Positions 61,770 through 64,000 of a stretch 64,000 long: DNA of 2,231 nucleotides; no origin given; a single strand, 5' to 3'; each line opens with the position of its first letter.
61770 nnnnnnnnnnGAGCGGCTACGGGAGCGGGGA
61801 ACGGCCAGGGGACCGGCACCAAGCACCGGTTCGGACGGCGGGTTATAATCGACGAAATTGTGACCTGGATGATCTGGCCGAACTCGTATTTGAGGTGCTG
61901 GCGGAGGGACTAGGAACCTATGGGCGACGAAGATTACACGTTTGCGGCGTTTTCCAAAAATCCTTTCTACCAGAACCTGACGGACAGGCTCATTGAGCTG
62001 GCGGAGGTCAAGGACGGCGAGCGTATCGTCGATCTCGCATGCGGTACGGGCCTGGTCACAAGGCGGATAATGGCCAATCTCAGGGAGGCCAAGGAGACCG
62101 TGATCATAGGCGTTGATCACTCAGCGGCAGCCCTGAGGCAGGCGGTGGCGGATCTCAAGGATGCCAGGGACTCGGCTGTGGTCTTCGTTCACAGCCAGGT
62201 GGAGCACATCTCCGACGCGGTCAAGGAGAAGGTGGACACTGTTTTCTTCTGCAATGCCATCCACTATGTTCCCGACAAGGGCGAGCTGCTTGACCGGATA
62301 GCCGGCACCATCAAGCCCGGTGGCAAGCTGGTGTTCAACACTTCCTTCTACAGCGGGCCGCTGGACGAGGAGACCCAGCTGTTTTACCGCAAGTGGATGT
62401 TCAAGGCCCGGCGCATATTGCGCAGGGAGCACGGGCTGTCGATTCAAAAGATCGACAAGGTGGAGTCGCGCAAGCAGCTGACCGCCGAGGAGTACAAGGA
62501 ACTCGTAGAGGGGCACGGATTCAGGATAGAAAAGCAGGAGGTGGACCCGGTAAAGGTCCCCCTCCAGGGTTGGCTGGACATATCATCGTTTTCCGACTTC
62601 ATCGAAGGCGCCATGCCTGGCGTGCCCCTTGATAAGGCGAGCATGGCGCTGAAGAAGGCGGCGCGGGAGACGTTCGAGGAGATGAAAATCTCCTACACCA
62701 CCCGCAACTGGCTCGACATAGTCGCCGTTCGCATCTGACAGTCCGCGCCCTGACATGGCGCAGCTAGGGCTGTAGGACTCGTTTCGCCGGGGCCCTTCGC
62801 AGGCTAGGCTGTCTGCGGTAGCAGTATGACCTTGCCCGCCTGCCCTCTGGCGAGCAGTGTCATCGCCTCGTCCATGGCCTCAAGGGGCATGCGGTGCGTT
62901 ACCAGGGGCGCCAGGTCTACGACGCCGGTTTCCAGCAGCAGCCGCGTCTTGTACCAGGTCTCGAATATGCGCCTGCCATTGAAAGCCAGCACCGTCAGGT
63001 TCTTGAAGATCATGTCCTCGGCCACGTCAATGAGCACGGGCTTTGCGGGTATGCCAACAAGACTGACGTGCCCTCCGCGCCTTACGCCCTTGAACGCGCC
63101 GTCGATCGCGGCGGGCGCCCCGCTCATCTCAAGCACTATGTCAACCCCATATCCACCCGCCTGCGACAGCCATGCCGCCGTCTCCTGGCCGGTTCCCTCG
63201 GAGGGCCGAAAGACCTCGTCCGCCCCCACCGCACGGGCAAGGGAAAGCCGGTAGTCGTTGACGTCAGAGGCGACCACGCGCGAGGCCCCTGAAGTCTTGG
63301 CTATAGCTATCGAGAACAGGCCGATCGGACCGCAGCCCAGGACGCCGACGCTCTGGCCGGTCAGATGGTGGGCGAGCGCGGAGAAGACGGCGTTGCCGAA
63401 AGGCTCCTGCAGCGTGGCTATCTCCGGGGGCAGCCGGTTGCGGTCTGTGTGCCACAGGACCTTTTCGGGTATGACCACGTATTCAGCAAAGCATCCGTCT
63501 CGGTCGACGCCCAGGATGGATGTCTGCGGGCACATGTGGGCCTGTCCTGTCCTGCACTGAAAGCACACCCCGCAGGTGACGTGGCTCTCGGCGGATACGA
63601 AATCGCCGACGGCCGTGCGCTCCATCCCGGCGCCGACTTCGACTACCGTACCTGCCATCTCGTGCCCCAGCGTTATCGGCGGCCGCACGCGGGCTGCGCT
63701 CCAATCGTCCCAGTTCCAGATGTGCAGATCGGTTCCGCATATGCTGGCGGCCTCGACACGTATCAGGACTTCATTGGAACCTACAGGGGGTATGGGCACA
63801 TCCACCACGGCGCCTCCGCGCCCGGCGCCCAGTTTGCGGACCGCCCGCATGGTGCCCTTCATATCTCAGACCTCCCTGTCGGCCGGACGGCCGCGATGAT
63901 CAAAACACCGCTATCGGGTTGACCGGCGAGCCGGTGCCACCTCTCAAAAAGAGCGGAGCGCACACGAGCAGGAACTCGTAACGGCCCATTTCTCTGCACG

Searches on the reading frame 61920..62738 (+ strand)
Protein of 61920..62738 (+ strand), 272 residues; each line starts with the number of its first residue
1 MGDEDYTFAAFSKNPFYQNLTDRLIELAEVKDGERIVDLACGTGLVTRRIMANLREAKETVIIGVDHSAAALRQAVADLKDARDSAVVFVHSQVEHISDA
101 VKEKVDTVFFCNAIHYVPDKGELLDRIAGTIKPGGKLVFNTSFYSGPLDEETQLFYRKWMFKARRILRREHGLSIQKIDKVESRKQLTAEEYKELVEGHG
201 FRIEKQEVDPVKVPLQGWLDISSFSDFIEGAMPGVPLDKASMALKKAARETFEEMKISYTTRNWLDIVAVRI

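Call 3: search_protein_families(library=pfam, proteins=[window:61920-62738:+])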
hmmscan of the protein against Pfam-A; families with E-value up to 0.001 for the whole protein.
window:61920-62738:+ (272 aa): 13 families
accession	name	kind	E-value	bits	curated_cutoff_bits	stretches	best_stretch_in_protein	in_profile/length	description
PF08242.18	Methyltransf_12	-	1.9e-15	57.8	30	1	37-137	1-98/98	Methyltransferase domain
PF13847.12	Methyltransf_31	-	4.5e-14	52.8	27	1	31-143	2-113/145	Methyltransferase domain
PF13649.12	Methyltransf_25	-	1.7e-13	51.5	27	1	36-135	1-97/97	Methyltransferase domain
PF08241.18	Methyltransf_11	-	1.7e-12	48.2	21.2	1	37-139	1-95/95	Methyltransferase domain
PF13489.12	Methyltransf_23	-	2.7e-12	47.1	27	1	21-205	10-163/164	Methyltransferase domain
PF01209.24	Ubie_methyltran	-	4.5e-12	46.3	20.1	1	23-145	38-158/233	ubiE/COQ5 methyltransferase family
PF05175.20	MTS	-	1.1e-05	25.6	23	1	23-109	22-103/170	Methyltransferase small domain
PF01135.25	PCMT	-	4.2e-05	23.9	20.3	1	23-138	64-170/210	Protein-L-isoaspartate(D-aspartate) O-methyltransferase (PCMT)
PF08003.17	Methyltransf_9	-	0.00027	20.4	23.8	1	32-150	115-226/315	Protein of unknown function (DUF1698)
PF01795.25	Methyltransf_5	-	0.00034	20.6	27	1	20-105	8-90/309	MraW methylase family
PF01739.24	CheR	-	0.00051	20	27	0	80-138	113-172/195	CheR methyltransferase, SAM binding domain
PF13578.12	Methyltransf_24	-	0.00084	20.6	26.3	0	41-139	3-102/105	Methyltransferase domain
PF06325.19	PrmA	-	0.00086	19.3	22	0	30-139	159-258/296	Ribosomal protein L11 methyltransferase (PrmA)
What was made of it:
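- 61920..62738 (+): SAM-dependent methyltransferase (272 aa), conserved downstream in the window clade and some others. PF08242, PF13847 and PF13649 (call 3).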

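Call 4: search_protein_families(library=ncbifam, proteins=[window:61920-62738:+])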
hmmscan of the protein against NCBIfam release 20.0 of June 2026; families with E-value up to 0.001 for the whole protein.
window:61920-62738:+ (272 aa): 37 families (the best 25 are shown)
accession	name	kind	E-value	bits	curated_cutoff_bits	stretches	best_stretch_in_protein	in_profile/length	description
TIGR02072.1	BioC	equivalog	8.2e-13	48.7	184.95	1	19-158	18-150/244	malonyl-ACP O-methyltransferase BioC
NF041536.1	ArsM_DUF2284_UU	exception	8.7e-13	47.4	575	1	27-159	71-200/459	arsenite methyltransferase/DUF2284 domain selenoprotein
NF045667.1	MTase_DVU1556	equivalog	1.3e-12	47.6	155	1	19-205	9-164/213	DVU_1556 family methyltransferase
NF041537.1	ArsM_AhpD_UU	exception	3.7e-12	45.7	510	1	27-160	71-201/345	arsenite methyltransferase/AhpD domain selenoprotein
TIGR01983.1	UbiG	equivalog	2.5e-11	43.3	102.95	1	31-141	48-153/228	bifunctional 2-polyprenyl-6-hydroxyphenol methylase/3-demethylubiquinol 3-O-methyltransferase UbiG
NF001244.0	PRK00216.1-5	equivalog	3.9e-11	42.7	216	1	24-139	40-153/236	bifunctional demethylmenaquinone methyltransferase/2-methoxy-6-polyprenyl-1,4-benzoquinol methylase UbiE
NF010703.0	PRK14103.1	equivalog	1.8e-10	40.7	320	1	8-141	10-126/256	trans-aconitate 2-methyltransferase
NF043040.1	corrin_prot_MT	hypoth_equivalog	3.4e-10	39.7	180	1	20-140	30-148/216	corrinoid protein-associated methyltransferase CpaM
TIGR01934.1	MenG_MenH_UbiE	subfamily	8.7e-10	38.3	158.35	1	22-139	29-141/223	ubiquinone/menaquinone biosynthesis methyltransferase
NF008823.0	PRK11873.1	subfamily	1.1e-09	38.2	263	1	26-148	71-190/272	arsenite methyltransferase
NF002463.0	PRK01683.1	equivalog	4.3e-09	36.3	297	1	30-138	29-127/258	trans-aconitate 2-methyltransferase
TIGR02752.1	MenG_heptapren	equivalog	1.6e-08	34.3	419.85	1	23-142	36-153/231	demethylmenaquinone methyltransferase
NF001240.0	PRK00216.1-1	equivalog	3.5e-08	32.8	378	1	25-162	56-189/251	bifunctional demethylmenaquinone methyltransferase/2-methoxy-6-polyprenyl-1,4-benzoquinol methylase UbiE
NF047649.1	MTase_UXPK_star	exception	4.1e-08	32.6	460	1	26-145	71-187/283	methyltransferase/UXPK-star double selenoprotein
NF008300.0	PRK11088.1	equivalog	6.2e-08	32.4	303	1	10-142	60-182/272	23S rRNA (guanine(745)-N(1))-methyltransferase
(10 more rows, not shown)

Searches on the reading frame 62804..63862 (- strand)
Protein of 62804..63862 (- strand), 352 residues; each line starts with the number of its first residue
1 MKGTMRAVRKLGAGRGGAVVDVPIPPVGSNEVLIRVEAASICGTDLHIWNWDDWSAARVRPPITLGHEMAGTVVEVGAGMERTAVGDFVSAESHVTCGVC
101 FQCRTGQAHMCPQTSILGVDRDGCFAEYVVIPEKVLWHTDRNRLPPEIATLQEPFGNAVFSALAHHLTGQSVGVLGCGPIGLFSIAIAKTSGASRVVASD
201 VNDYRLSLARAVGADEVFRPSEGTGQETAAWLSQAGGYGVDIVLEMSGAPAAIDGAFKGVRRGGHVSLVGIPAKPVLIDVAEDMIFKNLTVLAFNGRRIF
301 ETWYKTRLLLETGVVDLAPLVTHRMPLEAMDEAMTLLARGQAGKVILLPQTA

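Call 3: search_protein_families(library=pfam, proteins=[window:62804-63862:-])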
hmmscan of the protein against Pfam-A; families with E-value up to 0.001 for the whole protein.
window:62804-63862:- (352 aa): 4 families
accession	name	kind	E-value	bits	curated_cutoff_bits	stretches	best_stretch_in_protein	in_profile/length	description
PF08240.17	ADH_N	-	1.6e-30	105.8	23.5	1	29-138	2-101/104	Alcohol dehydrogenase GroES-like domain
PF00107.32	ADH_zinc_N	-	2.2e-24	86.3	31.8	1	179-305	1-122/129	Zinc-binding dehydrogenase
PF16912.11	Glu_dehyd_C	-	3.6e-08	33.6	34.9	1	168-334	30-198/211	Glucose dehydrogenase C-terminus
PF13602.12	ADH_zinc_N_2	-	2.7e-07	32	27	1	213-347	2-134/134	Zinc-binding dehydrogenase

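Call 4: search_protein_families(library=ncbifam, proteins=[window:62804-63862:-])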
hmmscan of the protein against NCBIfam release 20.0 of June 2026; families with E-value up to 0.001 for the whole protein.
window:62804-63862:- (352 aa): 20 families
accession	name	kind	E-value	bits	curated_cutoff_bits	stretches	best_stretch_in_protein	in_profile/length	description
NF003808.0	PRK05396.1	equivalog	4.1e-124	413.9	380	1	5-347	1-338/341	L-threonine 3-dehydrogenase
TIGR00692.1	tdh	equivalog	1.2e-122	409.2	458.35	1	7-348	1-339/340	L-threonine 3-dehydrogenase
NF041097.1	keto_inos_dh_IolM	equivalog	8.3e-67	225.5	450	1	18-347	41-387/389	scyllo-inosose 3-dehydrogenase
NF007489.0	PRK10083.1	equivalog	3e-42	144.8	376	1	18-342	13-328/339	Zn-dependent oxidoreductase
NF007375.0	PRK09880.1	equivalog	3.7e-39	134.4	469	1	29-346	27-340/344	L-idonate 5-dehydrogenase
TIGR03451.1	mycoS_dep_FDH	equivalog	6.3e-36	123.9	512.9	2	167-342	175-351/358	S-(hydroxymethyl)mycothiol dehydrogenase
NF007642.0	PRK10309.1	equivalog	1.6e-35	123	550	1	18-347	13-344/347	galactitol-1-phosphate 5-dehydrogenase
TIGR03366.1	HpnZ_proposed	hypoth_equivalog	6.2e-35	120.9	328.1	1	29-291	5-275/315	putative phosphonate catabolism associated alcohol dehydrogenase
NF010344.0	PRK13771.1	subfamily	7.1e-33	114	349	1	7-347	3-331/334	putative alcohol dehydrogenase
TIGR03201.1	dearomat_had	equivalog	1.9e-31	109.4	338.65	1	20-335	14-334/349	6-hydroxycyclohex-1-ene-1-carbonyl-CoA dehydrogenase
NF006940.0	PRK09422.1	equivalog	2.9e-31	108.7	344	1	17-282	12-272/338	alcohol dehydrogenase AdhP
TIGR03989.1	Rxyl_3153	subfamily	4.6e-28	98.5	440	2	19-114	16-108/370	NDMA-dependent alcohol dehydrogenase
TIGR02818.1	adh_III_F_hyde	equivalog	2.5e-27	95.9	543.95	2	124-344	139-363/368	S-(hydroxymethyl)glutathione dehydrogenase/class III alcohol dehydrogenase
NF041172.1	AcrlCoa_red_Thmprot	equivalog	3.5e-27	95.2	500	1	5-347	1-332/334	acryloyl-CoA reductase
NF047908.1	AldhRedAhr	equivalog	2.7e-26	92.2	470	1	21-348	20-333/335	NADPH-dependent aldehyde reductase Ahr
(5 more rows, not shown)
